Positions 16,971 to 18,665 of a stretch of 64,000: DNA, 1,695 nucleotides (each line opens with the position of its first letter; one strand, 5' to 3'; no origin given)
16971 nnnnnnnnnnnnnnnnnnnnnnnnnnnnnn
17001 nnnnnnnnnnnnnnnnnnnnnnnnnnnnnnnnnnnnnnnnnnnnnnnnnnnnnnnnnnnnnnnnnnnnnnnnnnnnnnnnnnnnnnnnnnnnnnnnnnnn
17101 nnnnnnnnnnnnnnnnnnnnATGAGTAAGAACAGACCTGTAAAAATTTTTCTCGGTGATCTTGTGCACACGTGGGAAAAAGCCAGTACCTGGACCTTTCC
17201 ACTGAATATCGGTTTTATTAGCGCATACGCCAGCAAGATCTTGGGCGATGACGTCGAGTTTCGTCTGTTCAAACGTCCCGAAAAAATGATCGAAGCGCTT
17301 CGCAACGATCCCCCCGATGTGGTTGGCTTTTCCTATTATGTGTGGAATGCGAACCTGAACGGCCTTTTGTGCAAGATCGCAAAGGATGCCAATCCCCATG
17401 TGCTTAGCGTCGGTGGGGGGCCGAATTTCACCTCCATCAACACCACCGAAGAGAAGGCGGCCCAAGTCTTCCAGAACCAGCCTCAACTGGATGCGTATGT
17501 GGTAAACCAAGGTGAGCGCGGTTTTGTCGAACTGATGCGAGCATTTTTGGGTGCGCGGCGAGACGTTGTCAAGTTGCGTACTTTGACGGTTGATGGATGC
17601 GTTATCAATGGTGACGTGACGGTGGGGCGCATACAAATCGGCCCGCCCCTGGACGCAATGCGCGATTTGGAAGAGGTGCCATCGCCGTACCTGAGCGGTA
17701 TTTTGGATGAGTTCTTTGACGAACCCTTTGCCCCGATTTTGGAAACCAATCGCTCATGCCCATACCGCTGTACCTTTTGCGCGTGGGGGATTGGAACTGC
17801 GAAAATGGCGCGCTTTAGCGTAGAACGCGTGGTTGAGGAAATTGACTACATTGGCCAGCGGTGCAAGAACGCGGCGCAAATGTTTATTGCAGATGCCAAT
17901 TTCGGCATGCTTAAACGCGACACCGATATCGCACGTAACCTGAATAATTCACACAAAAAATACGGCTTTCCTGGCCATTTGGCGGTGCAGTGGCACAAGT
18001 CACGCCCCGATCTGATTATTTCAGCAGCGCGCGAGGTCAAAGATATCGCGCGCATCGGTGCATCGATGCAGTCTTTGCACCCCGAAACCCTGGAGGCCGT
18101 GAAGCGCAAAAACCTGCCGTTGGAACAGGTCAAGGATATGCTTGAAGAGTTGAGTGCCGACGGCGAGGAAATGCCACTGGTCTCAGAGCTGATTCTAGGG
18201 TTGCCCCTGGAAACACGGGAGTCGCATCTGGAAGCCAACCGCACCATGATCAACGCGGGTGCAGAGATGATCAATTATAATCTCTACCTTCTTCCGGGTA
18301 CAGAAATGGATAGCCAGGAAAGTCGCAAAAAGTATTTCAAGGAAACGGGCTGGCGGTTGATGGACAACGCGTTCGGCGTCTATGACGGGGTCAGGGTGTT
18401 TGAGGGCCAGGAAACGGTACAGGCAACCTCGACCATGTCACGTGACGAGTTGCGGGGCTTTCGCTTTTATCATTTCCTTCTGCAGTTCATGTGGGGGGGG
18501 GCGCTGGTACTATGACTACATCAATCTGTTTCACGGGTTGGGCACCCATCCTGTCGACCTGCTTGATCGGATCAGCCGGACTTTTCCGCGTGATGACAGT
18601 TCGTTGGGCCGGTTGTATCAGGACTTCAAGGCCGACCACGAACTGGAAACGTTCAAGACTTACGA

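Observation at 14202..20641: AT-richer five-gene radical-chemistry module between the two NulO pathways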

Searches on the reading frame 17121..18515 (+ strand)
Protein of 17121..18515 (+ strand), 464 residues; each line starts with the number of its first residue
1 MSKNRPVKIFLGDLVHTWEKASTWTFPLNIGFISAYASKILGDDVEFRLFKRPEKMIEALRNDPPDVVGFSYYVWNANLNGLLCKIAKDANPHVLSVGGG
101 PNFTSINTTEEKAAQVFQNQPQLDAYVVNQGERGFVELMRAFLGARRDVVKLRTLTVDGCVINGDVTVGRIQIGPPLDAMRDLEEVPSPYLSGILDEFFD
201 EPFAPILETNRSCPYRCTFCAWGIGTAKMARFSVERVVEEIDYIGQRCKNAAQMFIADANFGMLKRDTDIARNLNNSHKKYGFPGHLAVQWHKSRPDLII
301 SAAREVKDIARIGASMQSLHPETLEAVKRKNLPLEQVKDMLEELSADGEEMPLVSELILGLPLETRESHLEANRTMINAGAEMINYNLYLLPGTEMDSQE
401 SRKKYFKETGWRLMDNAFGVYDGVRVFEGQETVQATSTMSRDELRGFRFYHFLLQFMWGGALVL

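Call 3: search_protein_families(library=pfam, proteins=[window:17121-18515:+], max_evalue=0.01)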
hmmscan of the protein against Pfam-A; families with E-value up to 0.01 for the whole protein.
window:17121-18515:+ (464 aa): 2 families
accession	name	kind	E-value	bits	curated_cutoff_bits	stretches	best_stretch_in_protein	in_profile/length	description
PF04055.27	Radical_SAM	-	2e-09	38.3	29.5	1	209-368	3-158/166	Radical SAM superfamily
PF02310.24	B12-binding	-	1.8e-07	31.5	32.1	1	27-137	14-119/121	B12 binding domain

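Call 4: search_protein_families(library=ncbifam, proteins=[window:17121-18515:+], max_evalue=0.01)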
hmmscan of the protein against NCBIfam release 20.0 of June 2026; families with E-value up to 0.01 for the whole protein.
window:17121-18515:+ (464 aa): 21 families
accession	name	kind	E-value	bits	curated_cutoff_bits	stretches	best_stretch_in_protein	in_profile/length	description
NF033712.0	B12_rSAM_KedN5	subfamily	1.2e-58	198.8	700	1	25-399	15-390/624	KedN5 family methylcobalamin-dependent radical SAM C-methyltransferase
NF038361.1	rSAM_Sden_1168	equivalog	4.3e-14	52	575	1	52-372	128-444/560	Sden_1168 family B12-binding radical SAM P-methyltransferase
TIGR03975.1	rSAM_ocin_1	subfamily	7.7e-11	41.2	281.85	1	55-259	119-319/606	RiPP maturation radical SAM C-methyltransferase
TIGR04013.1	B12_SAM_MJ_1487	hypoth_equivalog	4.6e-10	38.9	251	1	59-403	37-360/382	TIGR04013 family B12-binding domain/radical SAM domain-containing protein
TIGR03471.1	HpnJ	equivalog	3.9e-09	35.9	577.6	1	198-410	192-397/472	hopanoid biosynthesis associated radical SAM protein HpnJ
TIGR02026.1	BchE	equivalog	2e-08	33.5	481.35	1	54-261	53-250/497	magnesium-protoporphyrin IX monomethyl ester anaerobic oxidative cyclase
TIGR04367.1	HpnR_B12_rSAM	equivalog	2e-08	33.3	650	1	52-277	48-256/490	hopanoid C-3 methylase HpnR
TIGR04479.1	bcpD_PhpK_rSAM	subfamily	1.2e-07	30.5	600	1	54-283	100-318/504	PhpK family radical SAM P-methyltransferase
TIGR04072.2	rSAM_ladder_B12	equivalog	1.1e-06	27.5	360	1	190-407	166-379/443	lipid biosynthesis B12-binding/radical SAM protein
TIGR01212.1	TIGR01212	equivalog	8.8e-06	25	180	1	312-402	141-229/302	tRNA modification radical SAM protein MnmL/YtqA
TIGR04295.1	B12_rSAM_oligo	hypoth_equivalog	1.1e-05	24.3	400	1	207-339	203-325/422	TIGR04295 family B12-binding domain-containing radical SAM protein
TIGR01578.1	MiaB-like-B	hypoth_equivalog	1.2e-05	24.3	314.7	0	315-389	249-322/421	tRNA (N(6)-L-threonylcarbamoyladenosine(37)-C(2))-methylthiotransferase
NF033070.1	rSAM_AprD4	equivalog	7.3e-05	21.8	500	1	210-398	202-388/456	AprD4 family radical SAM diol-dehydratase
TIGR01125.1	TIGR01125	equivalog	0.00027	20.1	356.95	1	211-369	144-306/432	30S ribosomal protein S12 methylthiotransferase RimO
TIGR00089.1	TIGR00089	subfamily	0.00032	19.6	251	1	208-381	144-320/429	MiaB/RimO family radical SAM methylthiotransferase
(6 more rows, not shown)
